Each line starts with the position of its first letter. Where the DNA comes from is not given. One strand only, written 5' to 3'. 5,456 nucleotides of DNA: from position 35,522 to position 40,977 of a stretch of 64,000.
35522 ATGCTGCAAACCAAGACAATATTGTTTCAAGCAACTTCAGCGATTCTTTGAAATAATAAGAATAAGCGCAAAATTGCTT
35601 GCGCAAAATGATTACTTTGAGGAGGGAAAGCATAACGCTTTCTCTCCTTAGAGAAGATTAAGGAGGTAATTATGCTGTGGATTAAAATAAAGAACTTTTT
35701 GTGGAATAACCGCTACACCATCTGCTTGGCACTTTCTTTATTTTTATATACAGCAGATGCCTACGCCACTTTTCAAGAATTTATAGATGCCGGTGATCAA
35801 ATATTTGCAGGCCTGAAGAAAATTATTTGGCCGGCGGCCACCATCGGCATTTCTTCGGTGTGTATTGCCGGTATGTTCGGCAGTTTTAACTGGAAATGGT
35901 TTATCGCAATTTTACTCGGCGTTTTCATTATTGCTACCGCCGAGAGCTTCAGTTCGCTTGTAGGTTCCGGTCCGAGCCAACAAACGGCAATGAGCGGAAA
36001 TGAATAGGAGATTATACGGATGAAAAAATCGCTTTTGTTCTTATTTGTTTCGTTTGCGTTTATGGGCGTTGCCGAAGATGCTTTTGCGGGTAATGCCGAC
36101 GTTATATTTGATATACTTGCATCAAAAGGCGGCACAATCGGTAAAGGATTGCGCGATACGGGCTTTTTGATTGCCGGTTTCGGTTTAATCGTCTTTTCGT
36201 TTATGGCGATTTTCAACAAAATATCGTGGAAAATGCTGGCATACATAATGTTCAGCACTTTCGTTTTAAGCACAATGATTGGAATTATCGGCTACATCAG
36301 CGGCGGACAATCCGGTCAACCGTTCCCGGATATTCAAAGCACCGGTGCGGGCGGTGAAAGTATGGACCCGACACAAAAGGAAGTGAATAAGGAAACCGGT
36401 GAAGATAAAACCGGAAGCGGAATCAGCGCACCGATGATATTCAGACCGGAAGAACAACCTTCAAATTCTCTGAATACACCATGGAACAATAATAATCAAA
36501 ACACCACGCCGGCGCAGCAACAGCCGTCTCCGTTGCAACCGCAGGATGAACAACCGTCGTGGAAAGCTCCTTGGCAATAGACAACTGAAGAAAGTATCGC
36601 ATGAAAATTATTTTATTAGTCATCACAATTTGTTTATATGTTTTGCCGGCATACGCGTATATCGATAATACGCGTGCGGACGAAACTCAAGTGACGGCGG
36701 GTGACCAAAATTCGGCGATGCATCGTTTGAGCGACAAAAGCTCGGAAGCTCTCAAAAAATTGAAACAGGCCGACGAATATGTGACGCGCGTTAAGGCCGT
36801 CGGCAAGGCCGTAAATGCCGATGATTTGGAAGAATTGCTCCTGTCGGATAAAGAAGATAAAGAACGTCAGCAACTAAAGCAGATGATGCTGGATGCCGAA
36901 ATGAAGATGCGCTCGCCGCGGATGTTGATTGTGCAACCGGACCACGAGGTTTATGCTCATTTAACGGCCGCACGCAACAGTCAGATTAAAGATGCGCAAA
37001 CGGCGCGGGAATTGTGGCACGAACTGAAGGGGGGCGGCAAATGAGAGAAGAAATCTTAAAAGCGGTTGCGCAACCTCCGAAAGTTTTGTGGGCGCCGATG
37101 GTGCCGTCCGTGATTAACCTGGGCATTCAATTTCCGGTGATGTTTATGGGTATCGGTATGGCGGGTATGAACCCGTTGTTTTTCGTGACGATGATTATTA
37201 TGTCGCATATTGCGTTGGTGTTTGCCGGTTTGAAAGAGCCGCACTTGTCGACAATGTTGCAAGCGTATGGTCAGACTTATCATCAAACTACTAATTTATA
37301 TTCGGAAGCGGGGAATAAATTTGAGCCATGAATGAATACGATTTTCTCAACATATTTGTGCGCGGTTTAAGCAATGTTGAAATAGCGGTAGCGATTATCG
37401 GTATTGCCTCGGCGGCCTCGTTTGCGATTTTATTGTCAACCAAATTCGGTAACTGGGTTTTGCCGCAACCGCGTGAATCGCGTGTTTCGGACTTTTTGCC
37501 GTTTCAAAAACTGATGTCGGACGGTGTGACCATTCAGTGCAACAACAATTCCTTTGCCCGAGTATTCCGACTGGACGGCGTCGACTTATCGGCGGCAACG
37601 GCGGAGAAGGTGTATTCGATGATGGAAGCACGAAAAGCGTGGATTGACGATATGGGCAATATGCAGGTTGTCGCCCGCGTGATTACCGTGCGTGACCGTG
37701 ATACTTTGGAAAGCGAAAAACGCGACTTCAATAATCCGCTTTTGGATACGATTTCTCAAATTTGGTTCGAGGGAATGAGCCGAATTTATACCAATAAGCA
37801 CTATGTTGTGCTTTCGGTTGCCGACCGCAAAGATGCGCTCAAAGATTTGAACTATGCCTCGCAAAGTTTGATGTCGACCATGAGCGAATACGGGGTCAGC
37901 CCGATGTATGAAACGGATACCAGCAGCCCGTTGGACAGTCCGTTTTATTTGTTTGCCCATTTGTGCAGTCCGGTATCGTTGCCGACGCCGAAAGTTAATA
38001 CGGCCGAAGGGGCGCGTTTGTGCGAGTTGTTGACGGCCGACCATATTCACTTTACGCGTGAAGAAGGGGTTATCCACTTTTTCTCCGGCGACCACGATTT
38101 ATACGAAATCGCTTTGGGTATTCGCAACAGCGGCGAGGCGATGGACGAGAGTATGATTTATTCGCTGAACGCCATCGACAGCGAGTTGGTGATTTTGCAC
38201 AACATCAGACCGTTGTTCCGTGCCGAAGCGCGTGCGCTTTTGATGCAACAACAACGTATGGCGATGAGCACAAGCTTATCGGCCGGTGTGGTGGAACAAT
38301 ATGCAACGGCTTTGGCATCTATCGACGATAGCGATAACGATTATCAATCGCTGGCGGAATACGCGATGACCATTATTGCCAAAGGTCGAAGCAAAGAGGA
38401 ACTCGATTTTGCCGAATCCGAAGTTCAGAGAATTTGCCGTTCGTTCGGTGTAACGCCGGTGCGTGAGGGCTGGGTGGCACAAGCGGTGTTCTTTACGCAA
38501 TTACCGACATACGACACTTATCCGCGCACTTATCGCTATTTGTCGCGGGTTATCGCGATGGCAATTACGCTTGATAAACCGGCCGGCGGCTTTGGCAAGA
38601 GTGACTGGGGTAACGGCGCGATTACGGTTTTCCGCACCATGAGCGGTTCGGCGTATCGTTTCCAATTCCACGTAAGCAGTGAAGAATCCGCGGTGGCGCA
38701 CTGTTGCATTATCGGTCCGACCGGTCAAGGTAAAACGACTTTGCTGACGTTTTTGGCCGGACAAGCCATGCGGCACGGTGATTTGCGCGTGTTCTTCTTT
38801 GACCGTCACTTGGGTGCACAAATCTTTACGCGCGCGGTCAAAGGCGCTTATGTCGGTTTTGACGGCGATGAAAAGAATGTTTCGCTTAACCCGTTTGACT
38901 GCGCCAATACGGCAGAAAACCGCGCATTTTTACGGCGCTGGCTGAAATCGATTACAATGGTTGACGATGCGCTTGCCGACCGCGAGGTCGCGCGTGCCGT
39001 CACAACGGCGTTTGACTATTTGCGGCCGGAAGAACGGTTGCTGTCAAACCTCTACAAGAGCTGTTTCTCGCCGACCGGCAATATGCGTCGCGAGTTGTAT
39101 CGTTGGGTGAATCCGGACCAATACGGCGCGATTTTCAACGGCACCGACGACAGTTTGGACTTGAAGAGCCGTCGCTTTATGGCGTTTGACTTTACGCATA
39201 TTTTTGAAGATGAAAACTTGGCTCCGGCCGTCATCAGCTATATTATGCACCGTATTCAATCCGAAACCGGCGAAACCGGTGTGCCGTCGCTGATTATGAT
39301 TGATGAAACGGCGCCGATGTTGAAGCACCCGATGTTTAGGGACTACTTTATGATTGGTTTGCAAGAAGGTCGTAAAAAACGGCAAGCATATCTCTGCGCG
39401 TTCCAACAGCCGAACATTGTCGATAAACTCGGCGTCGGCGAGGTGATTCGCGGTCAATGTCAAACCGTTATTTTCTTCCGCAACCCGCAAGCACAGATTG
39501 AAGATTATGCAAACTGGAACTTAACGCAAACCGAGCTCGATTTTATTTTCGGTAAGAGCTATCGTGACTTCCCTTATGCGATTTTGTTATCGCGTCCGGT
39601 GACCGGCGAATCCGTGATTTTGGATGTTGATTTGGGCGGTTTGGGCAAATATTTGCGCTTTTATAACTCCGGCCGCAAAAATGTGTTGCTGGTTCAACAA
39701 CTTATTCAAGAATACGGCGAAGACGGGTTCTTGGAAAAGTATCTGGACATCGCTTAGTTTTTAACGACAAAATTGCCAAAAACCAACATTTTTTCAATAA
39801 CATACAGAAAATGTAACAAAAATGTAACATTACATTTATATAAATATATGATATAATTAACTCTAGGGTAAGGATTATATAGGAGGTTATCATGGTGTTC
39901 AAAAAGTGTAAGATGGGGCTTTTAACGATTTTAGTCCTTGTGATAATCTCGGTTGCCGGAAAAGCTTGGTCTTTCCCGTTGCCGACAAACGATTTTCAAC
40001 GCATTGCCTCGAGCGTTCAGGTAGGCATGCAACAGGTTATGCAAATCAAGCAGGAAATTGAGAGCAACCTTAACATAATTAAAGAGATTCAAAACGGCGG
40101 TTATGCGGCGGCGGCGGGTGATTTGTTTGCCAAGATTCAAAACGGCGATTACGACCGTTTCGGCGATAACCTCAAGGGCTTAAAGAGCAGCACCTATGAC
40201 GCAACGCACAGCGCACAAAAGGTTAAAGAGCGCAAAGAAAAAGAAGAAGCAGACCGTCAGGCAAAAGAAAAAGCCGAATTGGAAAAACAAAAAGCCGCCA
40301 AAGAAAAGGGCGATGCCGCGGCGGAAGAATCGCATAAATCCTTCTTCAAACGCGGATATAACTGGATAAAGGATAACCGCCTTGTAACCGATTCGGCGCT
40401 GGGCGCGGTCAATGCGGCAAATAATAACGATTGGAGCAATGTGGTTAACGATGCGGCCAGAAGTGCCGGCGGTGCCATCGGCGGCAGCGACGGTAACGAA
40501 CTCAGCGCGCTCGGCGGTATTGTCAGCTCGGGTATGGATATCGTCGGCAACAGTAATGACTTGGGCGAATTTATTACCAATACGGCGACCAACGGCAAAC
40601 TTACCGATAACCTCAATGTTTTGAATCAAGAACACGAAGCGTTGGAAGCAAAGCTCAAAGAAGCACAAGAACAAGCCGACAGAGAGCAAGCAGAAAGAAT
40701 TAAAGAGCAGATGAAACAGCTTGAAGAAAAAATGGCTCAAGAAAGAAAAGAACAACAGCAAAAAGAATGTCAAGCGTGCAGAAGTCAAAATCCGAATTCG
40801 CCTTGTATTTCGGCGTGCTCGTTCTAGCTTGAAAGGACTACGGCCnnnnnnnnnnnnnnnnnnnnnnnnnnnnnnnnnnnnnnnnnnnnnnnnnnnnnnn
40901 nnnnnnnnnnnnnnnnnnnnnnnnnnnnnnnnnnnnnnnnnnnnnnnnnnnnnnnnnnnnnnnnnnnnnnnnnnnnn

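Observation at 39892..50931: The virB5/virB6 slot is filled by six Sec-signal, TM-less coiled-coil proteins; no polytopic VirB6 lies between virB4 and virB8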

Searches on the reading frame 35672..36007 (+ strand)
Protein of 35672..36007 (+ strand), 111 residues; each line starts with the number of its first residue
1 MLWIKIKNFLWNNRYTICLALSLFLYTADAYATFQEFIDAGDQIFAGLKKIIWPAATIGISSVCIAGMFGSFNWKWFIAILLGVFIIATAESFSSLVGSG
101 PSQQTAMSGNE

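Call 5: search_protein_families(library=pfam, proteins=[window:35672-36007:+], max_evalue=0.1)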
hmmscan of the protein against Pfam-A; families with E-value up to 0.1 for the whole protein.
window:35672-36007:+ (111 aa): 1 family
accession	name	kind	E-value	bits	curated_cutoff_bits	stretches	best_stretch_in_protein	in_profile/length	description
PF04956.18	TrbC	-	5.3e-08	33.4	27.9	1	14-95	12-96/98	TrbC/VIRB2 pilin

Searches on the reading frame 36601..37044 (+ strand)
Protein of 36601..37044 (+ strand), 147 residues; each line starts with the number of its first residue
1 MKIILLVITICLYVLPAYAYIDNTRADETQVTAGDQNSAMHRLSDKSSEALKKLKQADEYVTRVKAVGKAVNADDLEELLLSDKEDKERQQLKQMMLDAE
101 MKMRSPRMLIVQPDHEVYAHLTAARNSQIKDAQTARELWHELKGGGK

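Call 5: search_protein_families(library=pfam, proteins=[window:36601-37044:+], max_evalue=0.1)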
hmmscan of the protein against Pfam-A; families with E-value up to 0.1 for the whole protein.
window:36601-37044:+ (147 aa): 2 families
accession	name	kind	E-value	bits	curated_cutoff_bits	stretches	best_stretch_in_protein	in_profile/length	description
PF24113.1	DUF7387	-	0.0011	19.7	27.9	1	23-92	16-81/85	Family of unknown function (DUF7387)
PF16810.10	RXLR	-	0.027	15.4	26.9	1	2-102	4-81/141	RXLR phytopathogen effector protein, Avirulence activity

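Call 44: search_protein_families(library=pfam, proteins=[window:36601-37044:+], max_evalue=1)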
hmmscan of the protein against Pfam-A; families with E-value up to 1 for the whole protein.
window:36601-37044:+ (147 aa): 4 families
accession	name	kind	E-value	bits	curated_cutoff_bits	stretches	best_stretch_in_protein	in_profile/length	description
PF24113.1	DUF7387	-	0.0011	19.7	27.9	1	23-92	16-81/85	Family of unknown function (DUF7387)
PF16810.10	RXLR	-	0.027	15.4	26.9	1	2-102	4-81/141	RXLR phytopathogen effector protein, Avirulence activity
PF08104.16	Antimicrobial_9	-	0.18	12.2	25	0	136-147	3-14/24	Ponericin L family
PF08044.16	DUF1707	-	0.24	11.9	27.6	1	57-80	26-49/53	DUF1707 SHOCT-like domain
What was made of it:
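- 36601..37044 (+): 147-aa signal-peptide protein of unknown role. No significant Pfam match (calls 5, 44).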

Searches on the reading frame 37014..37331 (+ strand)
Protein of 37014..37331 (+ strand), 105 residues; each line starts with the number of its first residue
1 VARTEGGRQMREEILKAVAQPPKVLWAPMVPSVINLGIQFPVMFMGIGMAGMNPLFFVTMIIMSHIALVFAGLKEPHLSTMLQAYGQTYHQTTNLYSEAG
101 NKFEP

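Call 5: search_protein_families(library=pfam, proteins=[window:37014-37331:+], max_evalue=0.1)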
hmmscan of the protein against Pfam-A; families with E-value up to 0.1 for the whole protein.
window:37014-37331:+ (105 aa): 1 family
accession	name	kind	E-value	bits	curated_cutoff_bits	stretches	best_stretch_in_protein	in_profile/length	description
PF05101.18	VirB3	-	0.0057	17.4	23.9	1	12-91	3-76/84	Type IV secretory pathway, VirB3-like protein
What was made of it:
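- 37041..37331 (+): virB3 (96 aa counted from the internal Met that orthologues use). Weak Pfam VirB3 match, E 0.006 (call 5).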

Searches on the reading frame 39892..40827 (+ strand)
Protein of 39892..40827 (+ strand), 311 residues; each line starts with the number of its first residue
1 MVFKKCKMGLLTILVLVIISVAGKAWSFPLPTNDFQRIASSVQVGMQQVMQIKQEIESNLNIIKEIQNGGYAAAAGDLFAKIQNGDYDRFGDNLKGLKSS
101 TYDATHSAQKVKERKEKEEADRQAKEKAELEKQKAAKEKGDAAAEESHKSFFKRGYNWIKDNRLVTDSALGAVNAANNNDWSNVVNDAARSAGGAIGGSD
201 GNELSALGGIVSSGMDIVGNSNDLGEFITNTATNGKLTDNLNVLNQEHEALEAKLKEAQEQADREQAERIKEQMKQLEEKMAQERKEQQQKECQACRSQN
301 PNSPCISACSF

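Call 4: search_protein_families(library=pfam, proteins=[window:39892-40827:+], max_evalue=1)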
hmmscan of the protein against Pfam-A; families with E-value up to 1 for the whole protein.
window:39892-40827:+ (311 aa): 6 families
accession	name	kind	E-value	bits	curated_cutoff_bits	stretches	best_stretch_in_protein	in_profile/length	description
PF06459.17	RR_TM4-6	-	0.0083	16.4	25.1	1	227-294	59-128/277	Ryanodine Receptor TM 4-6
PF07739.18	TipAS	-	0.091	13.7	23.8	1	105-162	16-73/117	TipAS antibiotic-recognition domain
PF02841.20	GBP_C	-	0.23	11.3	24.3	1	243-294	215-265/297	Guanylate-binding protein, C-terminal domain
PF02601.20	Exonuc_VII_L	-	0.26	11.1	35.9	1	87-168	207-294/315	Exonuclease VII, large subunit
PF04678.18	MCU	-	0.42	11.1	30.8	1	227-287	23-84/177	Mitochondrial calcium uniporter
PF05549.16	Allexi_40kDa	-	0.93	9.4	26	1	235-302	88-155/271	Allexivirus 40kDa protein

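Call 20: search_solved_structures(query=window:39892-40827:+, max_evalue=10)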
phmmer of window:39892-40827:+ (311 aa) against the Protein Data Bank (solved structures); distinct sequences matched with E-value up to 10: 7.
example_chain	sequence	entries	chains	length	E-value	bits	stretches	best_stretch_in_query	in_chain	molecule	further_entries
5yix_A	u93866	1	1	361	0.34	13.9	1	21-68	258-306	RNA polymerase sigma factor RpoD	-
7qa1_A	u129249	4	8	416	0.42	13.6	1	183-260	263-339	Toxin-10 pesticidal protein (Tpp) 49Aa1 | Cry49Aa protein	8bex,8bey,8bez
1uix_A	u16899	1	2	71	0.83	12.6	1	237-291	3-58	Rho-associated kinase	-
8g7t_B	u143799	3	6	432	1.6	11.7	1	200-260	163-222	E3 ubiquitin-protein ligase RNF135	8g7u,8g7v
1s1c_X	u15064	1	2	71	1.8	11.5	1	236-290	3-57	Rho-associated, coiled-coil containing protein kinase 1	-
9cte_A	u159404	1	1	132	2.3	11.2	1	229-281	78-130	De novo protein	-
7r81_I1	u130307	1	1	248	7.9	9.4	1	121-176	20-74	60S ribosomal protein L7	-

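Call 34: find_homologous_proteins(query=window:39892-40827:+, max_evalue=0.001)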
Query window:39892-40827:+ (311 aa): 42 proteins with E <= 0.001 among 2402 candidates.
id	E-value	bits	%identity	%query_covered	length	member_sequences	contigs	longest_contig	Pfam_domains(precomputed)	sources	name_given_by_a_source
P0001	4.6e-196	668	100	100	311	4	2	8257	-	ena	-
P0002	6.2e-158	543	79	100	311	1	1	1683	-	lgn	-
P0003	1.0e-156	539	78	100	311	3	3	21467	-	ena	-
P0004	4.2e-150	517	76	100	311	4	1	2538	-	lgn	-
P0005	3.8e-144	498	72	100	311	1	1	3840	-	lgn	-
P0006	1.6e-137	476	71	100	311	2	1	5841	-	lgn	-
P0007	7.7e-99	349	57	100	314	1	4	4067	-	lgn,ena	-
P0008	1.6e-98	348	56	100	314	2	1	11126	-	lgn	-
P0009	9.5e-97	342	55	100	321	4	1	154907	-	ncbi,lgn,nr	ncbi:MAG: hypothetical protein IJ218_06840 [Alphaproteobacteria bacterium]|nr:hypothetical protein [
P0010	3.7e-92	327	53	100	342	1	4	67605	-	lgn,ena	-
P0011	6.9e-74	267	56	77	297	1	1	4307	-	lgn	-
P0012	6.5e-73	264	48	91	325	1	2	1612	-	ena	-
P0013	3.1e-67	245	50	77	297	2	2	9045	-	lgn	-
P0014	2.5e-66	242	50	77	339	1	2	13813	-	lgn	-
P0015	3.9e-64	235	67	54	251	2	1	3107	-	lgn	-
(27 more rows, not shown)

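Call 37: search_solved_structures(query=A1, max_evalue=10)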
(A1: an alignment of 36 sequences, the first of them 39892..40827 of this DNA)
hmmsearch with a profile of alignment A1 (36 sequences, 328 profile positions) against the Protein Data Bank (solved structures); distinct sequences matched with E-value up to 10: 14.
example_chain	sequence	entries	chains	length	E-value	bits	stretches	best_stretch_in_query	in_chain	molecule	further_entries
4fe8_A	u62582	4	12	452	0.021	17.5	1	220-300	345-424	Maltose-binding periplasmic protein,Huntingtin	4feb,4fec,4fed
1wyy_A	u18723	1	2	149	0.022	17.5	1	152-242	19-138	E2 Glycoprotein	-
6wcj_B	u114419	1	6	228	0.026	17.2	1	210-307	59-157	Clathrin light chain B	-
3lvh_D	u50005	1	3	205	0.026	17.2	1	210-307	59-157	Clathrin light chain B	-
1wnc_A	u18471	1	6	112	0.061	16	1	153-242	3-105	E2 glycoprotein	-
6sct_D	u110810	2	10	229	0.072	15.7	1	224-307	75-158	Clathrin light chain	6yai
9b62_G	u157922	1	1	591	0.38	13.4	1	232-291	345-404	Ran GTPase-activating protein 1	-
7cot_A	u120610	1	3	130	1.1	11.9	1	158-242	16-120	Spike glycoprotein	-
6lxt_A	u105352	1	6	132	1.3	11.6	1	158-242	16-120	Spike protein S2, Spike protein S2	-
2cg9_A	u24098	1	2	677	3.1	10.4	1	112-229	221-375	ATP-DEPENDENT MOLECULAR CHAPERONE HSP82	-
5xis_A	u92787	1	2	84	5.2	9.6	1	251-311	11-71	E3 ubiquitin-protein ligase RNF168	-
3lg7_A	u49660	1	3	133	6.3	9.3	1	237-309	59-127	4E10_S0_1EZ3A_002_C (T246)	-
5ydk_A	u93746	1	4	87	8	9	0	252-313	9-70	E3 ubiquitin-protein ligase RNF168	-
6og4_C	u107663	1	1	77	9.4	8.8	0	93-153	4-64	Plasminogen-binding group A streptococcal M-like protein PAM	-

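Call 41: find_encoding_contigs(protein=P0003, flank=10000, max_places=3)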
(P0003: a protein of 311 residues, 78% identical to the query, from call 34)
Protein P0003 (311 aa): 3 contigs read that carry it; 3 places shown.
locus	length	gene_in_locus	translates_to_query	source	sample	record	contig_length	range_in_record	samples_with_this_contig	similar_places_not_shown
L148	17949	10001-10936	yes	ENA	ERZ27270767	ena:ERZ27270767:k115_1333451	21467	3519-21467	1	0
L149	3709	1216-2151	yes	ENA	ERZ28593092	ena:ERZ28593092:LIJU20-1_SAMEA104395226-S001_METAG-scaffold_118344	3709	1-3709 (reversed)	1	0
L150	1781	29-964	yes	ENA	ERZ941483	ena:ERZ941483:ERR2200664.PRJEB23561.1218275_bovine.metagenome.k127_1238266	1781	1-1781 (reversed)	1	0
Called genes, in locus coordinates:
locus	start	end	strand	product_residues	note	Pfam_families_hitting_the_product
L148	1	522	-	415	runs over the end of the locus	PF06864:PAP_PilO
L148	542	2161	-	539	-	PF00263:Secretin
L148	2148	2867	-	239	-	PF10671:TcpQ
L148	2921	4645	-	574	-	-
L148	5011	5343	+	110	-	PF04956:TrbC (weak)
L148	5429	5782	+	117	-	PF04956:TrbC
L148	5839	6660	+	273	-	PF04956:TrbC (weak)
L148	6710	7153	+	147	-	-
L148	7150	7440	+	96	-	-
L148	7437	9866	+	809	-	PF27097:VirB4_TrbE_N (weak), PF03135:CagE_TrbE_VirB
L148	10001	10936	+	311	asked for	-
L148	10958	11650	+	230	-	-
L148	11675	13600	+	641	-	-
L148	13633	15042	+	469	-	-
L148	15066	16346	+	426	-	-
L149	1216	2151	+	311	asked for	-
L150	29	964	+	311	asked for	-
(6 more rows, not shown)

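Call 43: predict_structure(alignment_id=A1)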
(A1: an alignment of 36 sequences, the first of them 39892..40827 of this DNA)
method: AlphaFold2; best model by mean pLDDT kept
length: 311 residues; sequences in the alignment: 36
mean_pLDDT: 48.2   pTM: 0.25
mean pLDDT of the five models: 48.2, 47.3, 42.4, 41.7, 40.2
residues with pLDDT >= 90: 6; 70-90: 46; 50-70: 39; < 50: 220
segments of 3 or more residues with pLDDT < 50: 1-53, 55-57, 65-76, 78-83, 85-111, 136-177, 179-250
pLDDT, mean of each block of 10 residues (from residue 1): 39 41 34 38 41 48 45 44 46 45 46 59 61 49 35 35 40 40 44 37 29 25 27 26 37 64 79 86 90 87 76 56
secondary structure, 60 per line:
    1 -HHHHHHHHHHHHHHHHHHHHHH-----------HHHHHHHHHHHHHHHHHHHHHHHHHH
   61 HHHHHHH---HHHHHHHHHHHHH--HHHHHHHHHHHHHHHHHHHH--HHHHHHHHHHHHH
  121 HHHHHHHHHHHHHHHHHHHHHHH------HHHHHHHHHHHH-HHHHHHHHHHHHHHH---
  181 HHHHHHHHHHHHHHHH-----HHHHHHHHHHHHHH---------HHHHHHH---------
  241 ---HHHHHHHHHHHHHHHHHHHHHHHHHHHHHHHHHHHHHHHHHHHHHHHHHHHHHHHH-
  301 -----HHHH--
elements in order: H2-23 H35-67 H71-83 H86-105 H108-143 H150-161 H163-177 H181-196 H202-215 H225-231 H244-299 H306-309
